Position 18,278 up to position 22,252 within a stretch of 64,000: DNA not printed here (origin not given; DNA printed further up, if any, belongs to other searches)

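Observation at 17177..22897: Damage-inducible four-gene operon DUF6504-like / HEPN-like / DnaE2 / DinB: a candidate mutasome without ImuA' or ImuB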

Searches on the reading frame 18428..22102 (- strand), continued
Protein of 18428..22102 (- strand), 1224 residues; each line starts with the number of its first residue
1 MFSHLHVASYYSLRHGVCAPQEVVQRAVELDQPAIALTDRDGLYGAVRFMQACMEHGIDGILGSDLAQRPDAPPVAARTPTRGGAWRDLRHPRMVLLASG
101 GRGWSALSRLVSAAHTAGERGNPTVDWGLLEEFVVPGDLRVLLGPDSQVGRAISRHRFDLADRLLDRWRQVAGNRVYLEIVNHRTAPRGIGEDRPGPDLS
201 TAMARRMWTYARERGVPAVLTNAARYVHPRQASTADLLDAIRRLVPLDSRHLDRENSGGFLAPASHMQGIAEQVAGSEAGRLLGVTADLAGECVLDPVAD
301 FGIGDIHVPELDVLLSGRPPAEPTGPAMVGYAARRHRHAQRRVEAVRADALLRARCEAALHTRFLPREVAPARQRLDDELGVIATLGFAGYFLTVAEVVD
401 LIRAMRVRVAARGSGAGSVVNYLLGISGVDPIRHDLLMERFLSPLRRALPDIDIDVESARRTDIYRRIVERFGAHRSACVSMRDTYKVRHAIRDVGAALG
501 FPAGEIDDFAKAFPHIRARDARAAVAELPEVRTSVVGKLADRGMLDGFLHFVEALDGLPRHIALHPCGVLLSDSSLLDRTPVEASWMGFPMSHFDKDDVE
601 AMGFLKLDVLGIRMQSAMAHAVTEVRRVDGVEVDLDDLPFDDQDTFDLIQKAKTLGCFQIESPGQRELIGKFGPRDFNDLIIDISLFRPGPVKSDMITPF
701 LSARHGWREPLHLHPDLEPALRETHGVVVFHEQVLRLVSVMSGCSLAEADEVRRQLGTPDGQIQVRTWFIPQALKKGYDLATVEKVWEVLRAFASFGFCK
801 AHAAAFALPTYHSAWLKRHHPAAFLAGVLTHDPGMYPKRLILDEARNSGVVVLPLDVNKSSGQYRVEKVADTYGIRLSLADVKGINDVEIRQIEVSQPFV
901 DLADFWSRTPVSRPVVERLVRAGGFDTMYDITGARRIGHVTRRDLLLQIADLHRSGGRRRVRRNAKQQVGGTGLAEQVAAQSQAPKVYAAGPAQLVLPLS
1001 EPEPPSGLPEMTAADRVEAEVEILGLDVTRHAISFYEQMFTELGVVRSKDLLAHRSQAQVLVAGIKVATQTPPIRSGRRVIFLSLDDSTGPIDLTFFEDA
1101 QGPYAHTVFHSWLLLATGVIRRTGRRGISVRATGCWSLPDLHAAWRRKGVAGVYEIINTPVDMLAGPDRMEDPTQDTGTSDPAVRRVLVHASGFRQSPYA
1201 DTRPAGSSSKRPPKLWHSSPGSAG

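Call 78: get_annotated_region(hit=H32, flank=5000)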
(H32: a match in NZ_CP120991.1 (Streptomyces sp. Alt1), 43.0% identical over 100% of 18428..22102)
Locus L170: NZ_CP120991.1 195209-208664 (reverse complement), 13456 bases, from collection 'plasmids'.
description: Streptomyces sp. Alt1 plasmid unnamed1
organism: Streptomyces sp. Alt1 (NCBI taxid 3033810)
taxonomy: Bacteria; Actinomycetota; Actinomycetes; Kitasatosporales; Streptomycetaceae; Streptomyces; Streptomyces sp. Alt1
host: -; source: -; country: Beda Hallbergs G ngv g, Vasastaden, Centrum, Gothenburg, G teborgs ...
typing (MOB-suite, as given by PLSDB): non-mobilizable
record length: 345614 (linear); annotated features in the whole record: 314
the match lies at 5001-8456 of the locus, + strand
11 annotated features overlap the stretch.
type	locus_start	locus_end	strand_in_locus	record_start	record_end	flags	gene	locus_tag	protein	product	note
CDS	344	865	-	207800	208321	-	-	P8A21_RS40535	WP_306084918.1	hypothetical protein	-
CDS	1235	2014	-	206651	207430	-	-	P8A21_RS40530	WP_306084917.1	HEAT repeat domain-containing protein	-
CDS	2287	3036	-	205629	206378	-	-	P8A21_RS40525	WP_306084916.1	hypothetical protein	-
CDS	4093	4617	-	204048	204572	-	-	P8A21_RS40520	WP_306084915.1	S1 RNA-binding domain-containing protein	-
CDS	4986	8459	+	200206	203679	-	-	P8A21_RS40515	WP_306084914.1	DNA polymerase III subunit alpha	GO:0006260 - DNA replication [Evidence IEA]; GO:0006261 - DNA-templated DNA replication [Evidence IEA]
CDS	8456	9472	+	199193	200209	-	-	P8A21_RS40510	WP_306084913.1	helix-hairpin-helix domain-containing protein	-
CDS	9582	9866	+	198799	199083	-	-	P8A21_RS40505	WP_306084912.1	hypothetical protein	-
CDS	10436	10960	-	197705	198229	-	-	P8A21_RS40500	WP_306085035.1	hypothetical protein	-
CDS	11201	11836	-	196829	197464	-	-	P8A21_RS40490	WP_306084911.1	HAD-IA family hydrolase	GO:0008152 - metabolic process [Evidence IEA]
CDS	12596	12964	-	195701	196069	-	-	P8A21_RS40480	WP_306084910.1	transposase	-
CDS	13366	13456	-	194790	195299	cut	-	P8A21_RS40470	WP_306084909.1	DinB family protein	-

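Call 79: get_annotated_region(hit=H31, flank=8000)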
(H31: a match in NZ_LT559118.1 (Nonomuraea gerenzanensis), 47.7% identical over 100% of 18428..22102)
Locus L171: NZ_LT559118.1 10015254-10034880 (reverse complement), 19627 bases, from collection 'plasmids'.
description: Nonomuraea gerenzanensis isolate nono1 plasmid I, complete sequence
organism: Nonomuraea gerenzanensis (NCBI taxid 93944)
taxonomy: Bacteria; Actinomycetota; Actinomycetes; Streptosporangiales; Streptosporangiaceae; Nonomuraea; Nonomuraea gerenzanensis
host: -; source: -; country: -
typing (MOB-suite, as given by PLSDB): non-mobilizable
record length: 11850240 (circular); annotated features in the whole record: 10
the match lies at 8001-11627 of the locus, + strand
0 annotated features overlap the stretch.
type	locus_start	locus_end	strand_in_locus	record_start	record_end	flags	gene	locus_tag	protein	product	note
